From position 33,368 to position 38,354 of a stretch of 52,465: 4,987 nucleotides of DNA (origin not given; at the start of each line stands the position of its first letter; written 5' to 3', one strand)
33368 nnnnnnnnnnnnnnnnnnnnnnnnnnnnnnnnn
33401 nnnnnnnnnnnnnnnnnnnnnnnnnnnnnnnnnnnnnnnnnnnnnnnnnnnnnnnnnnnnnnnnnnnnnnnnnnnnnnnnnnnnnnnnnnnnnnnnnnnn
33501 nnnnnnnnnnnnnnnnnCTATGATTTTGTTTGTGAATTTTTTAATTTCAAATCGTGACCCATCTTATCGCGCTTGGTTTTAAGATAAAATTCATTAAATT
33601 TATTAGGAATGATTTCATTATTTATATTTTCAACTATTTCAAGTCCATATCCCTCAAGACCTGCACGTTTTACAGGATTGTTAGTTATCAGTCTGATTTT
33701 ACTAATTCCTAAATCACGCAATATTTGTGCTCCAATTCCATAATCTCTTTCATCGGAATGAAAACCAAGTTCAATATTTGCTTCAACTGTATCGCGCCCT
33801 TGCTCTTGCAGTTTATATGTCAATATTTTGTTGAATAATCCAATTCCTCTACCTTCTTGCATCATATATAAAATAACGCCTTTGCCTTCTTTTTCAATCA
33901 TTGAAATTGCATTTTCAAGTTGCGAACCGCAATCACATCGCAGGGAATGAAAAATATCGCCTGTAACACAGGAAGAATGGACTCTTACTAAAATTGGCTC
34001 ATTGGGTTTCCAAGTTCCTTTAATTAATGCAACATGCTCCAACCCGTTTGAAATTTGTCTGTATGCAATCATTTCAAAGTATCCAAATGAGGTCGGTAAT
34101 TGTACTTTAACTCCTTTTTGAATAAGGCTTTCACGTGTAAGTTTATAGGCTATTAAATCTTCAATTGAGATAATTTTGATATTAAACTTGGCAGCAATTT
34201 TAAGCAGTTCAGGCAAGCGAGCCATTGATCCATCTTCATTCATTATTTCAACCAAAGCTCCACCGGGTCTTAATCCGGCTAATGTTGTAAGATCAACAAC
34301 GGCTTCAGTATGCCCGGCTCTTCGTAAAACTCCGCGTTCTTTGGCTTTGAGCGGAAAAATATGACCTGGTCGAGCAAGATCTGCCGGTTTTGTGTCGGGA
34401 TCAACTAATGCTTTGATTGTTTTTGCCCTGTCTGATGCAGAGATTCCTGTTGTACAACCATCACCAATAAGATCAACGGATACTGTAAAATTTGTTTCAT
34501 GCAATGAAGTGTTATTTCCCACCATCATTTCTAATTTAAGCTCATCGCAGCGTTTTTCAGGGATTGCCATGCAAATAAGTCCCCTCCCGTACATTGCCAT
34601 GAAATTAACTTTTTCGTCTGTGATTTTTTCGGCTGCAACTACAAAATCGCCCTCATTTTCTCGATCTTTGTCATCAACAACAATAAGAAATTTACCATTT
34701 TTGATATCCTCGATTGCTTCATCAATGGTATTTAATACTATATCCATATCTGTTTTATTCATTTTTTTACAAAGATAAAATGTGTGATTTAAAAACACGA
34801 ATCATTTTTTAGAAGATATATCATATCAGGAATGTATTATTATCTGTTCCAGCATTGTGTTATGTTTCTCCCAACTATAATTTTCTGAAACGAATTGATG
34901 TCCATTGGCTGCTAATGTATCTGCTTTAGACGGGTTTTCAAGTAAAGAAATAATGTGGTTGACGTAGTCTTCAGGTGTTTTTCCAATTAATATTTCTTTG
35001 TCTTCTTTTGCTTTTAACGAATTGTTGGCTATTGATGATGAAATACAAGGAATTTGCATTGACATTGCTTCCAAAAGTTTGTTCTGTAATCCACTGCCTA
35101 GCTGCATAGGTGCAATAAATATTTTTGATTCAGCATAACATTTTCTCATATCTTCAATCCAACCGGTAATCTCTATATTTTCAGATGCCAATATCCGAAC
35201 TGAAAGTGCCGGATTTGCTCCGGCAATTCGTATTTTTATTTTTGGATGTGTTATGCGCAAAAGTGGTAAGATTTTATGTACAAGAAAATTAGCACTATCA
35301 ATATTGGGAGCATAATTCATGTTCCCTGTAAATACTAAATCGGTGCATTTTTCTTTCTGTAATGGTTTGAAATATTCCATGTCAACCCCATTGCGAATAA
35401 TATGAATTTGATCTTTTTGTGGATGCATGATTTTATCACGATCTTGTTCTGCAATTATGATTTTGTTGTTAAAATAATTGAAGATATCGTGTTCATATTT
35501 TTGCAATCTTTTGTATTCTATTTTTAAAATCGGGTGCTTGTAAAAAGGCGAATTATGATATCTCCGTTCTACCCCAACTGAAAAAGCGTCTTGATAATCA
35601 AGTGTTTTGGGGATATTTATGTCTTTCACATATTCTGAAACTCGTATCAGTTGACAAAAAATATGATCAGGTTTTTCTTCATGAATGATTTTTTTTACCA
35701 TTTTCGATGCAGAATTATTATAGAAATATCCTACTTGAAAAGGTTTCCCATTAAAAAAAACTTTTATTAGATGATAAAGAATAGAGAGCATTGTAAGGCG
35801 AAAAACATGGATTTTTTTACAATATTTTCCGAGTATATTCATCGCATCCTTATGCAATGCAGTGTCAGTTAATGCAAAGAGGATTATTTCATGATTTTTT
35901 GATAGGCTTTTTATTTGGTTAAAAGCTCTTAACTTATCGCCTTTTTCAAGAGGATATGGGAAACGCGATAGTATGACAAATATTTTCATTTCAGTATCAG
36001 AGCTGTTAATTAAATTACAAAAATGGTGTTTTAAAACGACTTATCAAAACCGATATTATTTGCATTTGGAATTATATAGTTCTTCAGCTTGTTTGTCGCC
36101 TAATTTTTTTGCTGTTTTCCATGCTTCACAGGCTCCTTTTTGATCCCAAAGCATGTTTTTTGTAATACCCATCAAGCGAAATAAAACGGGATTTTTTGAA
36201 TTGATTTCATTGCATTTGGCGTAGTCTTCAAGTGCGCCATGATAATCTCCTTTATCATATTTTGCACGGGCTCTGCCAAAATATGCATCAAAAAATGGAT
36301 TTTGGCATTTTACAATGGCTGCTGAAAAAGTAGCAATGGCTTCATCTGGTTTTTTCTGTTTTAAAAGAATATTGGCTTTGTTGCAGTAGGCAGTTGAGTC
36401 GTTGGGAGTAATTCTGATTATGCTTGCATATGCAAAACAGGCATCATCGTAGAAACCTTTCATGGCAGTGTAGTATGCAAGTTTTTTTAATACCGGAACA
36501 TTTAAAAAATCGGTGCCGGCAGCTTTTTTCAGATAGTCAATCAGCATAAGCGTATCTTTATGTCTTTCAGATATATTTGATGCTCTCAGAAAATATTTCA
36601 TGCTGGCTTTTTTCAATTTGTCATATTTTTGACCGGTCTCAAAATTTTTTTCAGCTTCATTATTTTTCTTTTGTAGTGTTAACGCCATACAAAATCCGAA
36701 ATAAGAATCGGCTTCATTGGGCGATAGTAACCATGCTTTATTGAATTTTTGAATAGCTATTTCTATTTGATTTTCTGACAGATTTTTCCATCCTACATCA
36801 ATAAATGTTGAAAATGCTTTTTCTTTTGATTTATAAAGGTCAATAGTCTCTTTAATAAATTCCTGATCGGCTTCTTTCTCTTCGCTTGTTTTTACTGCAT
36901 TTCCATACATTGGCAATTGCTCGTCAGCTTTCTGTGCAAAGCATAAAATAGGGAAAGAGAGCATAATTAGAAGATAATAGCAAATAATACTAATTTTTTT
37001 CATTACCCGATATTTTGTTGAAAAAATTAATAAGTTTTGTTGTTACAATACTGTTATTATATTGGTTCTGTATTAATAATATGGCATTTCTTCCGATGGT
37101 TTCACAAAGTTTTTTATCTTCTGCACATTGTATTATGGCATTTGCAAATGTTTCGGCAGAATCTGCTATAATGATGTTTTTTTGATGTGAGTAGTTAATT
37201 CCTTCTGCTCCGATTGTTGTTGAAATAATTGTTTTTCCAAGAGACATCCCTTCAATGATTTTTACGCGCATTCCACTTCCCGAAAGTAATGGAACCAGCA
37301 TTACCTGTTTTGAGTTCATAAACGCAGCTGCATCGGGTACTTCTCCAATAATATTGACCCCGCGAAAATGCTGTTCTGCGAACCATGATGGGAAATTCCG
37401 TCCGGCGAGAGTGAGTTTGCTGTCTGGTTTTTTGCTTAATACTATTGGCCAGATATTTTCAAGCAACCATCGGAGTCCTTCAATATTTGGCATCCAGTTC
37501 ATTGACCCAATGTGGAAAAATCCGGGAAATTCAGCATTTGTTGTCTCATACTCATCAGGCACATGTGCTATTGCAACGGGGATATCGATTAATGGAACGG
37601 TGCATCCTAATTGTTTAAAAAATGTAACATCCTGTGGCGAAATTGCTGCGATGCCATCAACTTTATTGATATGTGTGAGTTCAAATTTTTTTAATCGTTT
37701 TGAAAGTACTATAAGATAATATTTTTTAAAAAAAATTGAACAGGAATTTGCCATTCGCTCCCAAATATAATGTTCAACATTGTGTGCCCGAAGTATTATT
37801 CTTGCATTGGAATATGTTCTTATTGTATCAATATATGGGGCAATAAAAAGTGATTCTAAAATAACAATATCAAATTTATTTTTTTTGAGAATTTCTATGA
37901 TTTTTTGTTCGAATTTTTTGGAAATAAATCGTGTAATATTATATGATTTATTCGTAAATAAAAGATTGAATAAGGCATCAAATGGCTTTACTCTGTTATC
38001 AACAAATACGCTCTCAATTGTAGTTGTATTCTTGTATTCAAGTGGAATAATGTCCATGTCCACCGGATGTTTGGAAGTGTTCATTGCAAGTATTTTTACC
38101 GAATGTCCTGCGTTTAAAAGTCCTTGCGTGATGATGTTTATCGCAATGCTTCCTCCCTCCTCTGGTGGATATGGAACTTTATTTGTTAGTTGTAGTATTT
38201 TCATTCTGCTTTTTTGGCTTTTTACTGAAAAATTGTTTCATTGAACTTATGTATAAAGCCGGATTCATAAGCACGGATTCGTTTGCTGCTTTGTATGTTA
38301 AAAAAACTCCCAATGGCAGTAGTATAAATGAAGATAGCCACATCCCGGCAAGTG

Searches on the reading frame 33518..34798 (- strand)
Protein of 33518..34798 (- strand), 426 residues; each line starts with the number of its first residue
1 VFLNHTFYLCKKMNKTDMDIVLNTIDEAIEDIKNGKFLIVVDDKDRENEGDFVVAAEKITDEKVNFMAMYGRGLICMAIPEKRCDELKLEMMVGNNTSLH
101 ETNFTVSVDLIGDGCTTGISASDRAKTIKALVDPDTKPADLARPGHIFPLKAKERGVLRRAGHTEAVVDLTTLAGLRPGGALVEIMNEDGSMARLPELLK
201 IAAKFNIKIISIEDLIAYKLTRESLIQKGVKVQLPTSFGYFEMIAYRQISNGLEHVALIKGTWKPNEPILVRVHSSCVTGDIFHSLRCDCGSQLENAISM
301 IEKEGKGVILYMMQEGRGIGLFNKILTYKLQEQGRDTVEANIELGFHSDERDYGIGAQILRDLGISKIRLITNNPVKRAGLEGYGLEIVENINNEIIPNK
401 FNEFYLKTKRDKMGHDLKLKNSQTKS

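Call 7: search_protein_families(library=pfam, proteins=[window:33518-34798:-])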
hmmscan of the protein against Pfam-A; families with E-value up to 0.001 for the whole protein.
window:33518-34798:- (426 aa): 2 families
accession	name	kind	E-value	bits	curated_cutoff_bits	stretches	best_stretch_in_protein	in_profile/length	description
PF00926.24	DHBP_synthase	-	2.9e-85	285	26.4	1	27-218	2-191/191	3,4-dihydroxy-2-butanone 4-phosphate synthase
PF00925.25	GTP_cyclohydro2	-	3.1e-71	238.7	23.3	1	230-392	4-164/165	GTP cyclohydrolase II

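Call 30: find_encoding_contigs(protein=window:33518-34798:-, flank=6000, max_places=10)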
Protein window:33518-34798:- (426 aa): no gene with exactly this product is on record in the collection.

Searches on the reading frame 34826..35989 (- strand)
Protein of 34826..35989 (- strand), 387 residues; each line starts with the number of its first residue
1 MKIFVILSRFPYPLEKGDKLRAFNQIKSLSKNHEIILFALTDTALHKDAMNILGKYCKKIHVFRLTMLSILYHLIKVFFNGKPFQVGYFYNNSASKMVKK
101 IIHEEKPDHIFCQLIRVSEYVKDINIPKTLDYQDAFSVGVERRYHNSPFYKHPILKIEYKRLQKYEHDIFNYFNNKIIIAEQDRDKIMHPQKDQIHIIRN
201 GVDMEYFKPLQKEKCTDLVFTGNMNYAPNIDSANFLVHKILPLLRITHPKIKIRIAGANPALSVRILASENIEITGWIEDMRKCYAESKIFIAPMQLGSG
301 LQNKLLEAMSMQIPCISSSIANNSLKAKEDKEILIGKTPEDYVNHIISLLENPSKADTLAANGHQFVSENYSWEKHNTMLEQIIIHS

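Call 7: search_protein_families(library=pfam, proteins=[window:34826-35989:-])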
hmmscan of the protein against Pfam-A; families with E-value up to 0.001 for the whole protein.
window:34826-35989:- (387 aa): 3 families
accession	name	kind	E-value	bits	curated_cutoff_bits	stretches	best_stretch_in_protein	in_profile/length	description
PF13692.12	Glyco_trans_1_4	-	1.9e-24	87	27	1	217-352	3-142/142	Glycosyl transferases group 1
PF00534.26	Glycos_transf_1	-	5.5e-12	46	26.4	1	236-364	32-170/172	Glycosyl transferases group 1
PF13524.12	Glyco_trans_1_2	-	2.6e-11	44.1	25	1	248-375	12-137/144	Glycosyl transferase-like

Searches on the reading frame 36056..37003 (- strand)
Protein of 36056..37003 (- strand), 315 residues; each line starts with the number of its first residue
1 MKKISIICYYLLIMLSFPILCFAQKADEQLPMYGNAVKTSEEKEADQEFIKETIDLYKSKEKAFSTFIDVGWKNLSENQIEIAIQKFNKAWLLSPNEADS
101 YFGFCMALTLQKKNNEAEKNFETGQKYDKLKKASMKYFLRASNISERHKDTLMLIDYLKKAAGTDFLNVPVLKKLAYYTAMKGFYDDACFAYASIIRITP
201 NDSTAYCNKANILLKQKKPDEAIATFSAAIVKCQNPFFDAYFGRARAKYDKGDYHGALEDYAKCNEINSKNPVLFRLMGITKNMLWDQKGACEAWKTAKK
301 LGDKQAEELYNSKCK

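Call 7: search_protein_families(library=pfam, proteins=[window:36056-37003:-])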
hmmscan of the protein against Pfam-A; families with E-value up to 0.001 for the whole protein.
window:36056-37003:- (315 aa): 11 families
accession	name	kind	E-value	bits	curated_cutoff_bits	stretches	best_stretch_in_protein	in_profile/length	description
PF07719.23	TPR_2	-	1.2e-12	47.3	27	0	205-232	3-30/34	Tetratricopeptide repeat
PF00515.34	TPR_1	-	4.1e-11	42.6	27.8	1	205-230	3-28/34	Tetratricopeptide repeat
PF13431.12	TPR_17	-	2.6e-09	37.1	24.4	1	192-224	2-34/34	Tetratricopeptide repeat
PF13414.12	TPR_11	-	7.7e-09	35.6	26.8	0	246-279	2-35/42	TPR repeat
PF14559.12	TPR_19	-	1.3e-08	35.5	25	0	185-229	7-51/68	Tetratricopeptide repeat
PF13432.12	TPR_16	-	1.6e-07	32.1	32.7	1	208-262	2-55/65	Tetratricopeptide repeat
PF13181.12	TPR_8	-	5.7e-07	29.6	25.7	0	204-230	2-28/34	Tetratricopeptide repeat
PF23914.1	TPR_CcmH_CycH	-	6e-07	29.9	42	0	75-118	61-104/158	Cytochrome c-type biogenesis protein H TPR domain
PF13428.12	TPR_14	-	3.4e-06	27.6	23.5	0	210-234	8-32/44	Tetratricopeptide repeat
PF13424.12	TPR_12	-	3.5e-05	24.3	30.1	0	204-263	4-63/77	Tetratricopeptide repeat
PF12895.13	ANAPC3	-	0.00019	22.1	27.2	0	182-259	2-77/82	Anaphase-promoting complex, cyclosome, subunit 3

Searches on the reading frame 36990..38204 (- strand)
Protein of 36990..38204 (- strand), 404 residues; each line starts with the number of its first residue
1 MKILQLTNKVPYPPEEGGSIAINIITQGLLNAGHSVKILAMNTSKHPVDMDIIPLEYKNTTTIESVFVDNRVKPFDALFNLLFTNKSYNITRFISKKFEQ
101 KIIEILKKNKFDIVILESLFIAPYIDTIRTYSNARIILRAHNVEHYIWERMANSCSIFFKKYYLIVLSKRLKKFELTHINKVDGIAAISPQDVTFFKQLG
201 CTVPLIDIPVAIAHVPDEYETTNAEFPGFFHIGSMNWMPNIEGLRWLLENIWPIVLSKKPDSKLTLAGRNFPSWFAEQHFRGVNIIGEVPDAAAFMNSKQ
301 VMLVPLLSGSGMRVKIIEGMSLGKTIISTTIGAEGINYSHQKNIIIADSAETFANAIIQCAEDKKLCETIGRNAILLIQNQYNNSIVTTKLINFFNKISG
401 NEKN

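Call 7: search_protein_families(library=pfam, proteins=[window:36990-38204:-])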
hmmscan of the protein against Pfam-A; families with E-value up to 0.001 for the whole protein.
window:36990-38204:- (404 aa): 4 families
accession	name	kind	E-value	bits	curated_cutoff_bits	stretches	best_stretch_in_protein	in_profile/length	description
PF13692.12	Glyco_trans_1_4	-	2e-20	73.9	27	1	229-363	4-142/142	Glycosyl transferases group 1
PF00534.26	Glycos_transf_1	-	2.3e-06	27.7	26.4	1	258-374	44-169/172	Glycosyl transferases group 1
PF13524.12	Glyco_trans_1_2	-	6.7e-06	26.5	25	1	257-385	10-136/144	Glycosyl transferase-like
PF13439.12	Glyco_transf_4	-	0.00064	20.2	28.5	0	25-200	11-153/170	Glycosyltransferase Family 4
